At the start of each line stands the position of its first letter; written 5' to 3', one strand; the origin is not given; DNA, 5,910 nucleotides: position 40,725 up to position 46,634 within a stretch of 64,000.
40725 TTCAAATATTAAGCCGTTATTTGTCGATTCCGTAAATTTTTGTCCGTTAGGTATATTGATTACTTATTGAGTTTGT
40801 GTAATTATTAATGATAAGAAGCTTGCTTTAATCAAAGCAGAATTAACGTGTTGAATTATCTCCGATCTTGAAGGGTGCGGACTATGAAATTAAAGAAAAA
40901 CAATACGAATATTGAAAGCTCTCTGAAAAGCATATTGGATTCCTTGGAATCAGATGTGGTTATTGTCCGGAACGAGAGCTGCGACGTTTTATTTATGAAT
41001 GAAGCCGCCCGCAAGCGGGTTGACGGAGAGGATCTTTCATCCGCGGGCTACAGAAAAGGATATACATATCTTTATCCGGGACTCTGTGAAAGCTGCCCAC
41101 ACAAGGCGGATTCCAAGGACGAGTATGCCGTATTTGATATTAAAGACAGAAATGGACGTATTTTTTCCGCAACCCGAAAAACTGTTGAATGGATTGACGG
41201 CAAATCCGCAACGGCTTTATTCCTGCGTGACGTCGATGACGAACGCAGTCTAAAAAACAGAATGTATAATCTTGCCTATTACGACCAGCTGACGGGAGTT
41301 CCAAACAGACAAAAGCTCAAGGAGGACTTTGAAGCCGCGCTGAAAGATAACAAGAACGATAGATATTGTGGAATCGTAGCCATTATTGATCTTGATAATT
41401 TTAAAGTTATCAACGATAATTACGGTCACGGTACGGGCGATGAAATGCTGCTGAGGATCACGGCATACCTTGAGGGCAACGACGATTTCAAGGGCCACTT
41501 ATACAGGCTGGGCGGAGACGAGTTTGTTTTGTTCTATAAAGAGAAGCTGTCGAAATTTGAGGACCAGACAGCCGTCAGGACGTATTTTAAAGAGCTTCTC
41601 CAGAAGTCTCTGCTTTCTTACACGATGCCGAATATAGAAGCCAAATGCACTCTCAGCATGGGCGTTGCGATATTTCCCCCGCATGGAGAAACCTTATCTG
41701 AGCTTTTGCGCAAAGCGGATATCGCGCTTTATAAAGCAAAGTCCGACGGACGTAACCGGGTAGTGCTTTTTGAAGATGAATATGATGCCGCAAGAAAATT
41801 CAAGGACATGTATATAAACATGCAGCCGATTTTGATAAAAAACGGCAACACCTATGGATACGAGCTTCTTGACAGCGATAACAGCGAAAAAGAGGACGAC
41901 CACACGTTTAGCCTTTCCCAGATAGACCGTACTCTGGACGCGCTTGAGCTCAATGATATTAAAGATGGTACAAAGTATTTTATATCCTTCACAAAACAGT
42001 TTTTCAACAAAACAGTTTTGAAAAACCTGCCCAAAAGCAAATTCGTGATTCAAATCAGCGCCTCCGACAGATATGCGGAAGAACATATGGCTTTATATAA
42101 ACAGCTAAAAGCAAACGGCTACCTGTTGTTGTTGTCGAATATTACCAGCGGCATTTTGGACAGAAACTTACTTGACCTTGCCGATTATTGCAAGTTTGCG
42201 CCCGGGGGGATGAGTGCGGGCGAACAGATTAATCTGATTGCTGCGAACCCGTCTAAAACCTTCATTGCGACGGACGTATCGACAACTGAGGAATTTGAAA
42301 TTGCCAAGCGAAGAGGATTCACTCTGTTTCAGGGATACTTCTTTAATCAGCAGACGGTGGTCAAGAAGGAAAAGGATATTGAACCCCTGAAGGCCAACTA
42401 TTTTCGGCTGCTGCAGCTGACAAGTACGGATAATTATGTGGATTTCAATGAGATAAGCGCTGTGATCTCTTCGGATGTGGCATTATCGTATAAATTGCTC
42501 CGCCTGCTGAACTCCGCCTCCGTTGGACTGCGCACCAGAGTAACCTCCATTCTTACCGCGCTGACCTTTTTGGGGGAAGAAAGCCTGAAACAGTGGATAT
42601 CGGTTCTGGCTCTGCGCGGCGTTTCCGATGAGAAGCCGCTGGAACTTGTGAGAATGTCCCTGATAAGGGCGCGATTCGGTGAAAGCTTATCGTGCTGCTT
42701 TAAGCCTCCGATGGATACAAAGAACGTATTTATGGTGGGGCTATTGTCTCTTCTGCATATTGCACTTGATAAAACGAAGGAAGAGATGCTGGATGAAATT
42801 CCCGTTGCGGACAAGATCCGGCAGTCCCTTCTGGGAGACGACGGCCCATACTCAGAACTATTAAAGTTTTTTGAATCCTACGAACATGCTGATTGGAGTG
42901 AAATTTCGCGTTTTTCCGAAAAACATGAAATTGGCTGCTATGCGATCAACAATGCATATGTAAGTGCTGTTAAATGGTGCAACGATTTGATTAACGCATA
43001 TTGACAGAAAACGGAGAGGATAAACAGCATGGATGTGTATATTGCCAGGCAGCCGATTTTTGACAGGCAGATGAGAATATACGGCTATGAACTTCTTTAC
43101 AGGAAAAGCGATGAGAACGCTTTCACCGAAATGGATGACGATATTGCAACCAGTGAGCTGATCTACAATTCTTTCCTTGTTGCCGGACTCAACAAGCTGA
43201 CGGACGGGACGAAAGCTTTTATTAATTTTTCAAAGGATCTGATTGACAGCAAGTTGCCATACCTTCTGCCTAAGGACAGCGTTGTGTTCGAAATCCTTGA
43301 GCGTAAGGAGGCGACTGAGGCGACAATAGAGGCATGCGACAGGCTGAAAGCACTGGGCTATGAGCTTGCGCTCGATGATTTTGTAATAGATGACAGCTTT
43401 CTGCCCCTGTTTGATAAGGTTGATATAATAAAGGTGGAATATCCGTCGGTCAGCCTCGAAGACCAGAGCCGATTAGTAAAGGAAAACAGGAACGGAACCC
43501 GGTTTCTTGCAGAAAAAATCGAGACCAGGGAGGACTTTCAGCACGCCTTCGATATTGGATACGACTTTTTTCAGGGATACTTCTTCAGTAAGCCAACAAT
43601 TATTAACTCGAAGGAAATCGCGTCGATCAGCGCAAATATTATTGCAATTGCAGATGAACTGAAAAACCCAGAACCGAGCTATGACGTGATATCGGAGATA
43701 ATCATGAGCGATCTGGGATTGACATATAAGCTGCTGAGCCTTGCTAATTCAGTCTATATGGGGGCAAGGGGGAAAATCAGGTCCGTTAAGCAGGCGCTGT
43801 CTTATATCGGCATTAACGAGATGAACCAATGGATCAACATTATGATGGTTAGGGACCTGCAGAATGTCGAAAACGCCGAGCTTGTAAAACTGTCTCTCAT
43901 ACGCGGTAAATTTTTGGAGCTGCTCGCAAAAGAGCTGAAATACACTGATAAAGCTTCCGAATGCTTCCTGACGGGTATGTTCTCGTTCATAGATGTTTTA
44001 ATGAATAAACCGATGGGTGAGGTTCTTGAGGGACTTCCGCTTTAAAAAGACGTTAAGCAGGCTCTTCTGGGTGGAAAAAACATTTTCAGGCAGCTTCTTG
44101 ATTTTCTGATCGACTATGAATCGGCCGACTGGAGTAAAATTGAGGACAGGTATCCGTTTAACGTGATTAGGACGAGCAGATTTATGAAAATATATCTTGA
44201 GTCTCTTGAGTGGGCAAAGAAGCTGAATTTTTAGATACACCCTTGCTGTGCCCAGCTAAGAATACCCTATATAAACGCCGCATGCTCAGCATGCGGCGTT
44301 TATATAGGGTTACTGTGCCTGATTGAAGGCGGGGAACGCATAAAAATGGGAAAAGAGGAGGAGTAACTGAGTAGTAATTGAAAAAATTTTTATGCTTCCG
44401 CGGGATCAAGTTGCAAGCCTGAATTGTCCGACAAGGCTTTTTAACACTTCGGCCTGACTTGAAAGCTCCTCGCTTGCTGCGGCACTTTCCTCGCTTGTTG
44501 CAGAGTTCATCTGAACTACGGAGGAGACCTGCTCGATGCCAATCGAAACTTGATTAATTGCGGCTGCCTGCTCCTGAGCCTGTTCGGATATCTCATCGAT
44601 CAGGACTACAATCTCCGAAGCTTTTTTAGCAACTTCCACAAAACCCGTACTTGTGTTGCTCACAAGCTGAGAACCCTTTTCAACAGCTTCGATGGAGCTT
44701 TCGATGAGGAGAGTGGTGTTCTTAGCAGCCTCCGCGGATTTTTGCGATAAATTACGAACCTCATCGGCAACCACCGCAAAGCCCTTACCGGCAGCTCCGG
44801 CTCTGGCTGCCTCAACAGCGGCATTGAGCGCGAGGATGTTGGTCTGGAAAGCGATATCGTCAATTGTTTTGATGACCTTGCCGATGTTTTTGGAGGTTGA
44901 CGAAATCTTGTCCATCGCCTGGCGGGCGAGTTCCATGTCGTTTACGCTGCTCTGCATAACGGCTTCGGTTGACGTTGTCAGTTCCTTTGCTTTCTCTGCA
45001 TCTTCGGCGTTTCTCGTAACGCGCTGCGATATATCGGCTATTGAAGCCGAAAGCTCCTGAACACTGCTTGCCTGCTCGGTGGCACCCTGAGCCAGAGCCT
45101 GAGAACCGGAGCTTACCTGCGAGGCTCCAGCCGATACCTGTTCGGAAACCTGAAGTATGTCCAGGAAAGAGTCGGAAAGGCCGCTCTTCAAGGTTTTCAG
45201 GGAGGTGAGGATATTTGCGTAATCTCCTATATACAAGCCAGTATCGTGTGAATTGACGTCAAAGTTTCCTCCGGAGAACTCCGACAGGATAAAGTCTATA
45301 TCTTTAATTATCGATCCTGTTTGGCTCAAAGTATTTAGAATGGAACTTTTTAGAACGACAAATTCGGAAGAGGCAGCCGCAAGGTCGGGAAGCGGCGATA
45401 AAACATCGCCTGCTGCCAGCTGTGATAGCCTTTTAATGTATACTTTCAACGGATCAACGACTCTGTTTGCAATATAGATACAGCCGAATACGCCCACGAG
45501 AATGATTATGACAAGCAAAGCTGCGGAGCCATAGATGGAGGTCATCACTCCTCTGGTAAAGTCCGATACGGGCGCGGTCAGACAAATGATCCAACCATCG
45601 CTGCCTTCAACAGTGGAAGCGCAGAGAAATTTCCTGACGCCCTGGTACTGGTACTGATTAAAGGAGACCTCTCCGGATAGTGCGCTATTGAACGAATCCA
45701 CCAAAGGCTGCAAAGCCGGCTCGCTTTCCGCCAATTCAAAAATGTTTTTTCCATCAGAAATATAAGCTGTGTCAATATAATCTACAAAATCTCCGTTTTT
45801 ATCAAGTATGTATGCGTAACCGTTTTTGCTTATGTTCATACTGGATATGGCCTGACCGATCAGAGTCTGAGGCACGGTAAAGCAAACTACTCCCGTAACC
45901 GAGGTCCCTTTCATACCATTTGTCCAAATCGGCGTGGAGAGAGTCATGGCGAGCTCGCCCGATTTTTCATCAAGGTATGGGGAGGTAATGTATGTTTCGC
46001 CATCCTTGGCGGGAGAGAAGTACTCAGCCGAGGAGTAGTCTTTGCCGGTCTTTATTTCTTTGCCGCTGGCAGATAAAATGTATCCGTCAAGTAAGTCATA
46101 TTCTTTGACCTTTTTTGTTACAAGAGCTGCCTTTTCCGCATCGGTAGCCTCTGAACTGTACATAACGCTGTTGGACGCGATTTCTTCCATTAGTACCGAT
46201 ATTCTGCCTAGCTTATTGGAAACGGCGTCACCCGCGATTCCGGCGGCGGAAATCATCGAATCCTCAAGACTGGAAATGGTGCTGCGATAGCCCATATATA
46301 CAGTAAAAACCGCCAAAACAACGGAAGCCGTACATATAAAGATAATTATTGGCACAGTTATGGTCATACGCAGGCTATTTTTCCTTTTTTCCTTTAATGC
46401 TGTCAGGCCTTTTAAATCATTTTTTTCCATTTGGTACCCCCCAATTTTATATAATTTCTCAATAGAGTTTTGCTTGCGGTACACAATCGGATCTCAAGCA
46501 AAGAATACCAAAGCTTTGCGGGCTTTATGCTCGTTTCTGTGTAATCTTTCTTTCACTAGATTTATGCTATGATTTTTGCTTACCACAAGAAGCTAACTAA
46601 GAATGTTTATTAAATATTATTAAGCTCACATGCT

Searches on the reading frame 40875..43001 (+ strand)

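Call 24: search_protein_families(library=pfam, proteins=[window:40875-43001:+], max_evalue=0.001)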
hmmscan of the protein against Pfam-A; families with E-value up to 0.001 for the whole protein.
window:40875-43001:+ (709 aa): 4 families
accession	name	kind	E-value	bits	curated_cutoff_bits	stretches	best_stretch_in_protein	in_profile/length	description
PF00990.26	GGDEF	-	5.3e-38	130.8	23.8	1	134-295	1-161/161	Diguanylate cyclase, GGDEF domain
PF08668.18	HDOD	-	7.5e-15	55.4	22.9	1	507-625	6-128/196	HDOD domain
PF00563.25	EAL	-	2.6e-06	27.4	31.3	0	455-492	198-235/236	EAL domain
PF22335.1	Cas10-Cmr2_palm2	-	0.0003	21.3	27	1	212-296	57-132/133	Cas10/Cmr2, second palm domain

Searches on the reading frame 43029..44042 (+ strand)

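Call 24: search_protein_families(library=pfam, proteins=[window:43029-44042:+], max_evalue=0.001)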
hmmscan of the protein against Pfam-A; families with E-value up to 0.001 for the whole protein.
window:43029-44042:+ (338 aa): 2 families
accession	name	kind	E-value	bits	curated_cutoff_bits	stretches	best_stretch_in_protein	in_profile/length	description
PF08668.18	HDOD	-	3.1e-19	69.7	22.9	1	199-321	3-130/196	HDOD domain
PF00563.25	EAL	-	1.2e-14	54.7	31.3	1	69-189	93-236/236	EAL domain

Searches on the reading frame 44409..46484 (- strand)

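Call 24: search_protein_families(library=pfam, proteins=[window:44409-46484:-], max_evalue=0.001)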
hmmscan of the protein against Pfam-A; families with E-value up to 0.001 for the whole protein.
window:44409-46484:- (692 aa): 4 families
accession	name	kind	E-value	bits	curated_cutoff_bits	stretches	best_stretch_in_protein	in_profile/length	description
PF00015.26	MCPsignal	-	1e-39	136.6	34.6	1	508-656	9-171/172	Methyl-accepting chemotaxis protein (MCP) signalling domain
PF02743.24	dCache_1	-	6.2e-17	62.4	45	1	69-301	3-238/240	Cache domain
PF17201.10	Cache_3-Cache_2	-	8e-08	32.3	27.7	1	161-310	145-290/299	Cache 3/Cache 2 fusion domain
PF22673.2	MCP-like_PDC_1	-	4e-05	24.5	27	1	146-199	50-104/113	Methyl-accepting chemotaxis protein-like, first PDC sensor domain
